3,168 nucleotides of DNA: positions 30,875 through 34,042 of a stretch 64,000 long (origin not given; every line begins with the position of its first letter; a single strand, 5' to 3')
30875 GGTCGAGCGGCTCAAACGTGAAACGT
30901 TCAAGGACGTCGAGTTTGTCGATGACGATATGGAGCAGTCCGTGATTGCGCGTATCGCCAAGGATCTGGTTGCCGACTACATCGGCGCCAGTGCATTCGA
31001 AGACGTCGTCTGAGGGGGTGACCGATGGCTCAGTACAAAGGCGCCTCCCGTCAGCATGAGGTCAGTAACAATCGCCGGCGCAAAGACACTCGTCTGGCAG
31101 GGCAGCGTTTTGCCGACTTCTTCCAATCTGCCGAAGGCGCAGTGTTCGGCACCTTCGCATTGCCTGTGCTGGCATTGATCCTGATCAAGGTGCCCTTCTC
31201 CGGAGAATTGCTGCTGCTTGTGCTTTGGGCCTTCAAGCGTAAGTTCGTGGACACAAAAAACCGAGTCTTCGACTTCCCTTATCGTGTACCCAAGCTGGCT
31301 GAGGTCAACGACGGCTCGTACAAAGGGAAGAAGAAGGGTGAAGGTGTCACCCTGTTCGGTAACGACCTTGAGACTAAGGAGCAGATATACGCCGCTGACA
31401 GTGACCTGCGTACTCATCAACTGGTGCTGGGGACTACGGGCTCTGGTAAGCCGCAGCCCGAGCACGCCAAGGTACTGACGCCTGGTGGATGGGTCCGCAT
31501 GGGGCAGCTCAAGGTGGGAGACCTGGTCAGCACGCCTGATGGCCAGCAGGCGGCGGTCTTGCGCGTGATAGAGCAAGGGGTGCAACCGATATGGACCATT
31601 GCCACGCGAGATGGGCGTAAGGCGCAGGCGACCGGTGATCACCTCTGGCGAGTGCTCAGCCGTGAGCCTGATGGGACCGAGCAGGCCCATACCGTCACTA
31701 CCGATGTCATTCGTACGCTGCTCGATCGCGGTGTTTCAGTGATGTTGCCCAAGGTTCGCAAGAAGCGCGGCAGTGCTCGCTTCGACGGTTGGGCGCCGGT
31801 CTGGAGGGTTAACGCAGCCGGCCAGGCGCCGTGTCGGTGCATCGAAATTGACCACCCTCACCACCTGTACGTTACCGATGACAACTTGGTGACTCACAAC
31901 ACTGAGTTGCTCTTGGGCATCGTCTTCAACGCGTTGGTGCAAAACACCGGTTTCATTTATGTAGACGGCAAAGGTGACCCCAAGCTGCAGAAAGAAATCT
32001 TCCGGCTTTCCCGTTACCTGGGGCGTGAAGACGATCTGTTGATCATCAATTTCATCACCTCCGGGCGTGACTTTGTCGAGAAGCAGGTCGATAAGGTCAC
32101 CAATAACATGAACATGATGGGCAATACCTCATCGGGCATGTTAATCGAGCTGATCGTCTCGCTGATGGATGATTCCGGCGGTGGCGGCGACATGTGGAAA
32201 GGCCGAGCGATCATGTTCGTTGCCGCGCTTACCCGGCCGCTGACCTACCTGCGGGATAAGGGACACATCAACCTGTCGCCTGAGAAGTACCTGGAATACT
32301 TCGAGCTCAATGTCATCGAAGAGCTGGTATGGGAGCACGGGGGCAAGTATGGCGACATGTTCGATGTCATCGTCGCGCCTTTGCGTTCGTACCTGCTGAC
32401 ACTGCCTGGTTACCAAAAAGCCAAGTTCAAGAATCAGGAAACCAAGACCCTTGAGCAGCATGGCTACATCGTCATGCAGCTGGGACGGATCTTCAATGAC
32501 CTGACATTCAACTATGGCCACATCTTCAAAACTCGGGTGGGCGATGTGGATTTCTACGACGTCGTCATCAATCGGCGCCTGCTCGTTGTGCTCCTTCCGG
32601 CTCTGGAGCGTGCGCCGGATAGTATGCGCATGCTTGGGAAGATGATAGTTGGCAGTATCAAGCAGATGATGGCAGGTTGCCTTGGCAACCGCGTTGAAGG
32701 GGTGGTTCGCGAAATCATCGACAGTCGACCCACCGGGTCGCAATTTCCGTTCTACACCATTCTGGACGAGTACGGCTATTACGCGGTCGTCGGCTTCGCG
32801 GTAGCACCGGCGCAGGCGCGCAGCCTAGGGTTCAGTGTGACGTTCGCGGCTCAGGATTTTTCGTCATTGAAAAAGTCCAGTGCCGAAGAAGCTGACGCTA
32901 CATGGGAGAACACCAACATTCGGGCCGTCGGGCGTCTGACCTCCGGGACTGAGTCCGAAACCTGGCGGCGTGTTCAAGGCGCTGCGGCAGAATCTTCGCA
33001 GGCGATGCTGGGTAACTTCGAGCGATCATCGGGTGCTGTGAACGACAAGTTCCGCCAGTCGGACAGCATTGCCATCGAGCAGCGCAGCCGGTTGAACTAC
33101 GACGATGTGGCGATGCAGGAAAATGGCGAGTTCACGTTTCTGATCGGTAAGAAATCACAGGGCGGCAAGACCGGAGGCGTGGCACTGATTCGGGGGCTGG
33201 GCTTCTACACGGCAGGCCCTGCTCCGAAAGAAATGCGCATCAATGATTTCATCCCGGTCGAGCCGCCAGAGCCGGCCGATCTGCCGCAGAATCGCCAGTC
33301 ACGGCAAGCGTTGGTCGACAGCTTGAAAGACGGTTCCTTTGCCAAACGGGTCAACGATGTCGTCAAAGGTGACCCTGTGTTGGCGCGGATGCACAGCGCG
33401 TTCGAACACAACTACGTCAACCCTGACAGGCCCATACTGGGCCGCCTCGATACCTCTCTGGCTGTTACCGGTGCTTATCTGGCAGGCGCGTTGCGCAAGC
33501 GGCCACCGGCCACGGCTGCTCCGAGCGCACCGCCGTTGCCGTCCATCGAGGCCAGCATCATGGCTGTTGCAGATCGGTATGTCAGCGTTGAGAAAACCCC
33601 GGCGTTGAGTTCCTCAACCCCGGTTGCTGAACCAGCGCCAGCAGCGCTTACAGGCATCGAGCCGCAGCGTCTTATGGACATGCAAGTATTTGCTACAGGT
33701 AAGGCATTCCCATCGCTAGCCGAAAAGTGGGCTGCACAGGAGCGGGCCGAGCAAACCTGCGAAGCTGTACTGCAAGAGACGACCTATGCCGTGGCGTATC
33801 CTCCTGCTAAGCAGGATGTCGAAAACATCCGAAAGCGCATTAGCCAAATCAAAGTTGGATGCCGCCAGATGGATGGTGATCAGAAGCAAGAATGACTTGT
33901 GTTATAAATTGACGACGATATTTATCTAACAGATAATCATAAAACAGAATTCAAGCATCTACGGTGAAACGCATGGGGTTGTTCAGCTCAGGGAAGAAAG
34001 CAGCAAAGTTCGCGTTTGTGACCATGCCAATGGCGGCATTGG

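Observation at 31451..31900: Class 3-type mini-intein inserted exactly in the Walker A P-loop of the DotL coupling ATPase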

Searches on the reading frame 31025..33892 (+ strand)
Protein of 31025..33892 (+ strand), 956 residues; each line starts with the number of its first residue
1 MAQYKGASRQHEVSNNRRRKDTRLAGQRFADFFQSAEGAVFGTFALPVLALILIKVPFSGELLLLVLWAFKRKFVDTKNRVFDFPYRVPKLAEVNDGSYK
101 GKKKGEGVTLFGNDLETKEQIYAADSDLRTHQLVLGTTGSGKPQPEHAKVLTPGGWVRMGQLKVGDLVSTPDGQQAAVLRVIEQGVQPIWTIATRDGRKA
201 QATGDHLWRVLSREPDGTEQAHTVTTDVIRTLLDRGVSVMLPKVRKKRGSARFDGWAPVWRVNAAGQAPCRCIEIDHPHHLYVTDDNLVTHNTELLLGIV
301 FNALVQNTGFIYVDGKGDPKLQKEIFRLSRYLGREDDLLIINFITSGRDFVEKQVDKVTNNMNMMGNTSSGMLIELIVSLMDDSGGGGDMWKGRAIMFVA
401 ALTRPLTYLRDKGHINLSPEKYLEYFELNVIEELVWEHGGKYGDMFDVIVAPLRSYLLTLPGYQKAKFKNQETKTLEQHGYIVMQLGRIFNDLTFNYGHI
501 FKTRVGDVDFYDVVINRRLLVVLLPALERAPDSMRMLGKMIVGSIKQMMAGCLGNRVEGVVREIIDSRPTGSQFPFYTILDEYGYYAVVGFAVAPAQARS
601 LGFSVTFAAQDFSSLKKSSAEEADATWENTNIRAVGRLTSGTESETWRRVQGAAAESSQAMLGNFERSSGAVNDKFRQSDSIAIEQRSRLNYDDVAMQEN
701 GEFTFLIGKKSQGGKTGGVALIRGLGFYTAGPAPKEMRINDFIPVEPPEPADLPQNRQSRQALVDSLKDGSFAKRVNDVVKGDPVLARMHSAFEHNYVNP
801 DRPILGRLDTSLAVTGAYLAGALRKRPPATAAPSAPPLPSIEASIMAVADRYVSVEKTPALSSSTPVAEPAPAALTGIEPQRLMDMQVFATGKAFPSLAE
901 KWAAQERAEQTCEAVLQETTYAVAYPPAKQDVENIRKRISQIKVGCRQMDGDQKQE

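Call 3: search_protein_families(library=pfam, proteins=[window:31025-33892:+], max_evalue=1)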
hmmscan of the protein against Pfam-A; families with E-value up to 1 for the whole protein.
window:31025-33892:+ (956 aa): 3 families
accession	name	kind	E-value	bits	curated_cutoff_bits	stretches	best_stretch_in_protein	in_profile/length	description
PF12696.13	TraG-D_C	-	8.1e-05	23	22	1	575-642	1-70/126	TraM recognition site of TraD and TraG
PF13403.11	Hint_2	-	0.059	14.2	28.4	1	148-186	7-45/147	Hint domain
PF01580.24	FtsK_SpoIIIE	-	0.081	12.8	24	1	91-142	2-52/221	FtsK/SpoIIIE family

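Call 4: search_protein_families(library=ncbifam, proteins=[window:31025-33892:+], max_evalue=1)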
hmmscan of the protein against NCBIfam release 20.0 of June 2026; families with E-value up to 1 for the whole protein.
window:31025-33892:+ (956 aa): 4 families
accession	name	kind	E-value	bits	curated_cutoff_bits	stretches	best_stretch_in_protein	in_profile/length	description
NF041447.1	TrbC_conju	equivalog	2.5e-80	270.8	800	1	292-756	142-602/685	F-type conjugative transfer protein TrbC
TIGR03743.1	SXT_TraD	subfamily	0.0039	15.7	366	0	110-142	157-188/636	conjugative transfer system coupling protein TraD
NF005852.0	PRK07773.1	equivalog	0.035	12.3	780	1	175-207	439-471/886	replicative DNA helicase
NF007599.0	PRK10245.1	equivalog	0.056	11.9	402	1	4-70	12-78/371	diguanylate cyclase AdrA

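Call 7: find_homologous_proteins(query=window:31025-33892:+)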
Query window:31025-33892:+ (956 aa): 1488 proteins with E <= 0.001 among 8000 candidates; the best 120 are listed.
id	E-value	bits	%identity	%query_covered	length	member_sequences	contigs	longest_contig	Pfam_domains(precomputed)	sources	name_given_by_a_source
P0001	0.0e+0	1829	83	99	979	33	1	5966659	-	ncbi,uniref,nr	ncbi:TraM recognition domain-containing protein [Pseudomonas sp. HN2-3]|uniref:TraM recognition doma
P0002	0.0e+0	1817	82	100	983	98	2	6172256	-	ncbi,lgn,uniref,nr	ncbi:type IV secretion protein DotL [Pseudomonas sp. SWI36]|uniref:type IV secretion protein DotL n=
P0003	0.0e+0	1810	82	100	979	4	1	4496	-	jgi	jgi:intracellular multiplication protein IcmO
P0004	0.0e+0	1658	72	99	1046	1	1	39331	-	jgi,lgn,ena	-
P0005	0.0e+0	1637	72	99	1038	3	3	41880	-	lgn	-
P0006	0.0e+0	1628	71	99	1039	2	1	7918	-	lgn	-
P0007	0.0e+0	1624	70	100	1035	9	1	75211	-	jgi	-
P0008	0.0e+0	1567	68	100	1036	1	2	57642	-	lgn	-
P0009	0.0e+0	1440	63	99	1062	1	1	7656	PF12696.14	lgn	-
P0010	0.0e+0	1437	70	92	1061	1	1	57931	PF12696.14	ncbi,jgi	jgi:intracellular multiplication protein IcmO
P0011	0.0e+0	1430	69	91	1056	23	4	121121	PF12696.14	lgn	-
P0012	0.0e+0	1429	73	86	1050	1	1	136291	PF12696.14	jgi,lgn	jgi:intracellular multiplication protein IcmO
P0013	0.0e+0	1427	65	99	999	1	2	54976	PF12696.14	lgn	-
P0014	0.0e+0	1424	66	98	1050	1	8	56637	PF12696.14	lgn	-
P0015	0.0e+0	1417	63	99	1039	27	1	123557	PF12696.14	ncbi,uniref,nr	ncbi:TraM recognition domain-containing protein [Xanthomonas citri]|uniref:TraM recognition domain-c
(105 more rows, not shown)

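Call 55: find_encoding_contigs(protein=window:31025-33892:+, flank=1000, max_places=3)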
Protein window:31025-33892:+ (956 aa): 2 contigs read that carry it; 1 place shown.
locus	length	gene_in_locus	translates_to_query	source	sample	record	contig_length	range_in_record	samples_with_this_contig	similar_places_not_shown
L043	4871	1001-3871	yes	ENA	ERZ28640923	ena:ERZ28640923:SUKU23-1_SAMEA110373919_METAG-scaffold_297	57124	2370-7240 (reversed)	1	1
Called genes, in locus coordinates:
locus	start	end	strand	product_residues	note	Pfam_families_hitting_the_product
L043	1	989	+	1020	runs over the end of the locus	-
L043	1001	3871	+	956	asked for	-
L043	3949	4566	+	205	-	-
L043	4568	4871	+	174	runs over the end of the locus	PF01464:SLT (weak)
